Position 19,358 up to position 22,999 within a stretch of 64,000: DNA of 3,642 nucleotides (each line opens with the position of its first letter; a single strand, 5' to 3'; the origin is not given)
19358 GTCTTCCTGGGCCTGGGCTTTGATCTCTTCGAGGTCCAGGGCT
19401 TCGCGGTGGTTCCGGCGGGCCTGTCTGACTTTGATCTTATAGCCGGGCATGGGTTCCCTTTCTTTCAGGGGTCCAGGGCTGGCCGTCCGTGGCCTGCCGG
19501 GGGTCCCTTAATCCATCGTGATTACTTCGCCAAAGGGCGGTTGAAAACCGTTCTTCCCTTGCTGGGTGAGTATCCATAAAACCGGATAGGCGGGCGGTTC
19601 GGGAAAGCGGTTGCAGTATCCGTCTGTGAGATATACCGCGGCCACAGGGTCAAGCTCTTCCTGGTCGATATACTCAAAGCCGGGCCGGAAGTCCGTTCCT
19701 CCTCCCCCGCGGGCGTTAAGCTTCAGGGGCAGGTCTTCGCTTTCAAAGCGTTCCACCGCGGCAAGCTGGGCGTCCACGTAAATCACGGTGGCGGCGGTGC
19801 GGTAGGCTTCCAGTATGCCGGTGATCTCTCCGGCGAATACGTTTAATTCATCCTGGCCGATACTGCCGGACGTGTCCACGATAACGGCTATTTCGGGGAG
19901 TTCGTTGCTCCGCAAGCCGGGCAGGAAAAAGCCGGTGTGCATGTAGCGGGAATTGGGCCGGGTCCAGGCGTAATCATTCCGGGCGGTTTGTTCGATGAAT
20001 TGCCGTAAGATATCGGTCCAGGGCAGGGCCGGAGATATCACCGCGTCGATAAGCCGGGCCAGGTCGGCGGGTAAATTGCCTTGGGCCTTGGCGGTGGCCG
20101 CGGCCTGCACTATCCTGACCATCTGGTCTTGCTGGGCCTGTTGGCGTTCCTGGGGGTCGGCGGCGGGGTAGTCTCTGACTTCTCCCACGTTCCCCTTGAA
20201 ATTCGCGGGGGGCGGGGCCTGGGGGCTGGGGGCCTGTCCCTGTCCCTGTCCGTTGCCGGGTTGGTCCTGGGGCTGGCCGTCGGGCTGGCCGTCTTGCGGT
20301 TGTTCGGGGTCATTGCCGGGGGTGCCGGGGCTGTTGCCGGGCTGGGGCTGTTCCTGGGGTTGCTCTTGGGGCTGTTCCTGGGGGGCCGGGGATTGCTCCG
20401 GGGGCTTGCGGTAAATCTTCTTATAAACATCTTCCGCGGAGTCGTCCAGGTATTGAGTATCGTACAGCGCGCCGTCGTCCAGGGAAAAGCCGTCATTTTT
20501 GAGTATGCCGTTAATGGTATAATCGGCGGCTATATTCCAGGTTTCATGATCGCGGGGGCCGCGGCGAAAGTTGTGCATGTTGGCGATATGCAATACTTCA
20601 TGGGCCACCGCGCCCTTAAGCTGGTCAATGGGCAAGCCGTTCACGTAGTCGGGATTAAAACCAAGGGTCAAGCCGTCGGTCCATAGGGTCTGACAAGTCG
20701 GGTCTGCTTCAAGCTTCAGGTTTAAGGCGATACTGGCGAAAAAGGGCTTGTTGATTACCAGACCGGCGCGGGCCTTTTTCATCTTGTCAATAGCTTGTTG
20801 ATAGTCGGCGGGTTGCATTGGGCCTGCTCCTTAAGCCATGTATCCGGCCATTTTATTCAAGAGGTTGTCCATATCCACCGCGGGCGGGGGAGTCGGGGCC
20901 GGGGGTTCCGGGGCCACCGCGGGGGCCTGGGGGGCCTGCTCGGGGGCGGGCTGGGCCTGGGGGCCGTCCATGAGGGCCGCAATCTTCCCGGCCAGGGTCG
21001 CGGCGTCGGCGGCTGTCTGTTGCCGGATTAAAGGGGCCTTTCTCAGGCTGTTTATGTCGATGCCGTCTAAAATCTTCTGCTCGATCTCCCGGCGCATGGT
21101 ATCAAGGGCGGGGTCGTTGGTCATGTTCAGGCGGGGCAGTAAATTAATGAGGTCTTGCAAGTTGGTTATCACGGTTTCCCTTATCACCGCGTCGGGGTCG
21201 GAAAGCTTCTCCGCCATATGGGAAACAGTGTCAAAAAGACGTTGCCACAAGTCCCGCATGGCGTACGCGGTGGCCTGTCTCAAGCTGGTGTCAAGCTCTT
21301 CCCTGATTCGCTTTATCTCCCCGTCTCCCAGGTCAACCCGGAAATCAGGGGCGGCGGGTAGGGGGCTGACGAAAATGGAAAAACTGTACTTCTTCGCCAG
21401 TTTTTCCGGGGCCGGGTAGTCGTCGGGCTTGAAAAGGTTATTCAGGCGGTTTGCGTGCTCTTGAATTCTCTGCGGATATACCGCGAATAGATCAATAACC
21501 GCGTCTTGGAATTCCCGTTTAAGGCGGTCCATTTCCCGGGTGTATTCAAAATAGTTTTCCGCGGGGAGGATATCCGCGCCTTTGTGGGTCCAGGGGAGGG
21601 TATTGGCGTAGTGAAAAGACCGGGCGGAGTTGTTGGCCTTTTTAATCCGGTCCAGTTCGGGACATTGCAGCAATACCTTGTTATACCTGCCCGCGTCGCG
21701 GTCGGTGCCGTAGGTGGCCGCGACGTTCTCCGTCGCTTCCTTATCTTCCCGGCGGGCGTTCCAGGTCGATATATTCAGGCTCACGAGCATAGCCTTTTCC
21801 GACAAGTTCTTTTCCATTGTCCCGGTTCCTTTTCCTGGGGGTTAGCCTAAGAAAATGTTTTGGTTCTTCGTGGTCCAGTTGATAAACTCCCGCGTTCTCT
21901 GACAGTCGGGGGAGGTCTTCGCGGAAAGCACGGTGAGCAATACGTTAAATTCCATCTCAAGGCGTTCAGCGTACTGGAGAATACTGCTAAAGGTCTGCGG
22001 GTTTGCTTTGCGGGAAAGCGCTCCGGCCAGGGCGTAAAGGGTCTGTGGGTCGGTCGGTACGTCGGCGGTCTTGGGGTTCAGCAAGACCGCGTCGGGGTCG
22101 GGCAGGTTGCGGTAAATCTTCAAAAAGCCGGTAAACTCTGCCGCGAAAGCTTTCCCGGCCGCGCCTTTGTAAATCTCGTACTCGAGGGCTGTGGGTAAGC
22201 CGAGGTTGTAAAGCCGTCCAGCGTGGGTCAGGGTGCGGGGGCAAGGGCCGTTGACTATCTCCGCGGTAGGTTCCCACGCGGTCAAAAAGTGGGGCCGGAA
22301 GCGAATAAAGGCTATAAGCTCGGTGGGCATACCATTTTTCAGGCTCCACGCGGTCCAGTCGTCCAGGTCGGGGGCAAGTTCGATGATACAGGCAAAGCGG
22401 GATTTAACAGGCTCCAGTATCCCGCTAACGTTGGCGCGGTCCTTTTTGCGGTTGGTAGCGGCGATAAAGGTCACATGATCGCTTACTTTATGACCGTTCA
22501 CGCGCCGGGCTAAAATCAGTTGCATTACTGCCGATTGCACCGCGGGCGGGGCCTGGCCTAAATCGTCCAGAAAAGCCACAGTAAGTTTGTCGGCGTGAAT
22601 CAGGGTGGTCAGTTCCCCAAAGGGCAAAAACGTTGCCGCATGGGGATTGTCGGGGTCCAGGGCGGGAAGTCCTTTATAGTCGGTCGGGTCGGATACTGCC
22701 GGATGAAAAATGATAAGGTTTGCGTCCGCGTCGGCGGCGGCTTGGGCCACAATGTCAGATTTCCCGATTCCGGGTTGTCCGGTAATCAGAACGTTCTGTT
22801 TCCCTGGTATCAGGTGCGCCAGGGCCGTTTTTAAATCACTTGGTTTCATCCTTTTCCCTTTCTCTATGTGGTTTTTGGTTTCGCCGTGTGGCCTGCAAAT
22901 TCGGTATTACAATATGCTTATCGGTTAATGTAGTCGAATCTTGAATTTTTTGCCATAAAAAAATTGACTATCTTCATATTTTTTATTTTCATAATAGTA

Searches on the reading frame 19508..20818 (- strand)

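Call 66: search_protein_families(library=pfam, proteins=[window:19508-20818:-], max_evalue=0.001)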
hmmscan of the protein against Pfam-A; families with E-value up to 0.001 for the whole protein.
window:19508-20818:- (436 aa): 2 families
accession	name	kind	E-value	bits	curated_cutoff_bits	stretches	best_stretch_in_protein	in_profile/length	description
PF13203.12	DUF2201_N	-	5.1e-51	174.3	23.2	1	12-302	5-270/271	Putative metallopeptidase domain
PF09967.15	DUF2201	-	2.8e-30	105.4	26.4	1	310-436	1-123/123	VWA-like domain (DUF2201)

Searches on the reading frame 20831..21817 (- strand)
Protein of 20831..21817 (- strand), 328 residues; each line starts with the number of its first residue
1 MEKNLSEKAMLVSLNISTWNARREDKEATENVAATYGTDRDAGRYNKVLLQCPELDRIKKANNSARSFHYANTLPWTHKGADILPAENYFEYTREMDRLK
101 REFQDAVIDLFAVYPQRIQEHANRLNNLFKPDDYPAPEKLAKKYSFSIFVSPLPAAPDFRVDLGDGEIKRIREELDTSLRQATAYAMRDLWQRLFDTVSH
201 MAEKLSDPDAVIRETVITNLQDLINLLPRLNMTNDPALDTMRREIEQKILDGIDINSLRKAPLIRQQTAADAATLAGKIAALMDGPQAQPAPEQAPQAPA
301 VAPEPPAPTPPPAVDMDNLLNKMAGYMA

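Call 66: search_protein_families(library=pfam, proteins=[window:20831-21817:-], max_evalue=0.001)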
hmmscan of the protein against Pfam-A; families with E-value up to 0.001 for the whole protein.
window:20831-21817:- (328 aa): 1 family
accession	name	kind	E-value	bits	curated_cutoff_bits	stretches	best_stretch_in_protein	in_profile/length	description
PF11348.13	DUF3150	-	0.00044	20.1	24.9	0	9-202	4-196/257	Protein of unknown function (DUF3150)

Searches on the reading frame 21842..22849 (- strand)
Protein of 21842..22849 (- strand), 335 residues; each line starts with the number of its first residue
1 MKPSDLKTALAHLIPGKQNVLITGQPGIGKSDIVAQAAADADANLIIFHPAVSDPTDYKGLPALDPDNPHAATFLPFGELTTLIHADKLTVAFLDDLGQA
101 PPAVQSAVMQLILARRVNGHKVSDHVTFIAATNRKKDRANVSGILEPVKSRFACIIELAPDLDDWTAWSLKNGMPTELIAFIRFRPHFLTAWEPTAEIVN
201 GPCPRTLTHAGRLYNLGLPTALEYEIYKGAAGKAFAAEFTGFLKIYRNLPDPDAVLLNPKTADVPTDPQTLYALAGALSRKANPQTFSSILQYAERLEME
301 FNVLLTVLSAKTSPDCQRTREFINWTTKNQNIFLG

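Call 66: search_protein_families(library=pfam, proteins=[window:21842-22849:-], max_evalue=0.001)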
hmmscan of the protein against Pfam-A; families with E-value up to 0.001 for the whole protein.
window:21842-22849:- (335 aa): 4 families
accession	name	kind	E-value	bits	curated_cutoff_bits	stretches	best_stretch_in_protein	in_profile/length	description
PF07728.20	AAA_5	-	4.4e-06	27.2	22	1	19-152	1-139/139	AAA domain (dynein-related subfamily)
PF13191.12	AAA_16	-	4.7e-06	27.6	32.6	0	15-48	22-55/167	AAA ATPase domain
PF00004.35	AAA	-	3.9e-05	24.5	21.2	0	87-154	56-125/131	ATPase family associated with various cellular activities (AAA)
PF00158.32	Sigma54_activat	-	0.00021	21.5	20.2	0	90-137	95-146/168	Sigma-54 interaction domain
